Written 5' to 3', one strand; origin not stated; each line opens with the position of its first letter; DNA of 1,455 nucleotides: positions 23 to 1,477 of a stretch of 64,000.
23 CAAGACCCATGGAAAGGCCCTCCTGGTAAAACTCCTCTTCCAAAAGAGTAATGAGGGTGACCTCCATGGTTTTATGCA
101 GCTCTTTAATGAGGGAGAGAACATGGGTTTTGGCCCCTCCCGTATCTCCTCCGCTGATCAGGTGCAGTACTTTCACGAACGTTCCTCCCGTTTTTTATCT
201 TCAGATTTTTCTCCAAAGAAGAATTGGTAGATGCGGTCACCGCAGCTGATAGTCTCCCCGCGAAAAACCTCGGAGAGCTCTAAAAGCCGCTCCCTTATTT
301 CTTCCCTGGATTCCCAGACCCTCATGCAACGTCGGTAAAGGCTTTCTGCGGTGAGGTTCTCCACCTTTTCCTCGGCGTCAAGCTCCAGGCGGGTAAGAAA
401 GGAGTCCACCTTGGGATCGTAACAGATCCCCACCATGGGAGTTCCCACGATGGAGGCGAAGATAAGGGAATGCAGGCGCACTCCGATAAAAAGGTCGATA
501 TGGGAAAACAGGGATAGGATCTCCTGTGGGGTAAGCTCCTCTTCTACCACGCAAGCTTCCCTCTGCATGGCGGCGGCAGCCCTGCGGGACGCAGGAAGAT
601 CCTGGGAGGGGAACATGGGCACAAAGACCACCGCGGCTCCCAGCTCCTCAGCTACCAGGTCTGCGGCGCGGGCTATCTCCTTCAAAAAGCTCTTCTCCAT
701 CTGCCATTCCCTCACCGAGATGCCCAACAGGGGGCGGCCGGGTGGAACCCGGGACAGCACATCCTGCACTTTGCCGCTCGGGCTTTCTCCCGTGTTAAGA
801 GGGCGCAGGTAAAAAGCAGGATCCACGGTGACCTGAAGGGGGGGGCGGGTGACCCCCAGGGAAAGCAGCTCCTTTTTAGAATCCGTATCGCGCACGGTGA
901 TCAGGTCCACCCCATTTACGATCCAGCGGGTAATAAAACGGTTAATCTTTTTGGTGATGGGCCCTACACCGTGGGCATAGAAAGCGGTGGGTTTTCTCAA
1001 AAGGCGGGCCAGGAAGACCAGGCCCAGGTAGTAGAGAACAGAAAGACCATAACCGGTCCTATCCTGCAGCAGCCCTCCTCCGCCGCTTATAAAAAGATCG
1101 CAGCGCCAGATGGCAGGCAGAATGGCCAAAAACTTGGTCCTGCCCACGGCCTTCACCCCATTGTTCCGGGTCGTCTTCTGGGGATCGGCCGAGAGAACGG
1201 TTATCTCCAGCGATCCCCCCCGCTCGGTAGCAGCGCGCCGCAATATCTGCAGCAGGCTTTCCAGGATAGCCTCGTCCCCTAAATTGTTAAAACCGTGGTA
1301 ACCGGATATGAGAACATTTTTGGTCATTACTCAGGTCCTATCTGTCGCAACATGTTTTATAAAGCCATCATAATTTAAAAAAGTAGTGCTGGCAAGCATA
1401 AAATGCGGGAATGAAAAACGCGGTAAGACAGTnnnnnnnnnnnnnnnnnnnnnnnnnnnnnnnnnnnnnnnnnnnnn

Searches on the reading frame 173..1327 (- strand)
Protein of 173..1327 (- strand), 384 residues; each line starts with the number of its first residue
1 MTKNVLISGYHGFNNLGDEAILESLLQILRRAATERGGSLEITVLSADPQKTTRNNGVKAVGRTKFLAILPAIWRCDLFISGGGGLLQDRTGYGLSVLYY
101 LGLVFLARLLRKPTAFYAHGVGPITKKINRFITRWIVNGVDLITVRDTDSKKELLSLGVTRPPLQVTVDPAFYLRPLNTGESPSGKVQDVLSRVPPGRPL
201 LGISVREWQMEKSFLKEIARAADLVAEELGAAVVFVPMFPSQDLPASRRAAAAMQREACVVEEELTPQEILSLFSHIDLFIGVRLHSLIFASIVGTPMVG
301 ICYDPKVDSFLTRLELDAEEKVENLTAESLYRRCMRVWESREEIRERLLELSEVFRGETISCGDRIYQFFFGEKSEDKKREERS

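Call 24: find_encoding_contigs(protein=window:173-1327:-, flank=10000, max_places=2)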
Protein window:173-1327:- (384 aa): 3 contigs read that carry it; 2 places shown.
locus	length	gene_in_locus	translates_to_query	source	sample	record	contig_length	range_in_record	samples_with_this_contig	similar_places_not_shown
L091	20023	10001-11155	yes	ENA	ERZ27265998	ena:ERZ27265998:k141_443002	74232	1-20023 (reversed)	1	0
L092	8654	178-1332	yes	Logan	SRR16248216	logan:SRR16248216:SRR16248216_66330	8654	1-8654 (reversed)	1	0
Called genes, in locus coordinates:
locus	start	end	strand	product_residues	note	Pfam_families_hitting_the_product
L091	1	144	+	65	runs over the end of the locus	PF00313:CSD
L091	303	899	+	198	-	PF12917:YfbR-like, PF13023:HD_3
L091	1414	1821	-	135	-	-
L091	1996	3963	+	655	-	-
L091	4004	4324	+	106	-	PF02575:YbaB_DNA_bd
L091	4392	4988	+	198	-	PF21176:RecR_HhH, PF02132:RecR_ZnF, PF01751:Toprim, PF13662:Toprim_4, PF21175:RecR_C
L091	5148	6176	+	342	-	PF06723:MreB_Mbl, PF00022:Actin (weak), PF11104:PilM_2 (faint), PF00012:HSP70, PF06277:EutA (weak), PF14450:FtsA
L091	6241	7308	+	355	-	PF02811:PHP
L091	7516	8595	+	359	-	PF00953:Glycos_transf_4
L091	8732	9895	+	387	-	PF02350:Epimerase_2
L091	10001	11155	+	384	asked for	PF04230:PS_pyruv_trans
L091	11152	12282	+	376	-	PF13439:Glyco_transf_4, PF13477:Glyco_trans_4_2, PF13579:Glyco_trans_4_4, PF00534:Glycos_transf_1, PF13692:Glyco_trans_1_4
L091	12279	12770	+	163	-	PF14221:DUF4330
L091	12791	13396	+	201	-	-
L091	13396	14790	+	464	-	PF04932:Wzy_C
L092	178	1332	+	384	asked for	PF04230:PS_pyruv_trans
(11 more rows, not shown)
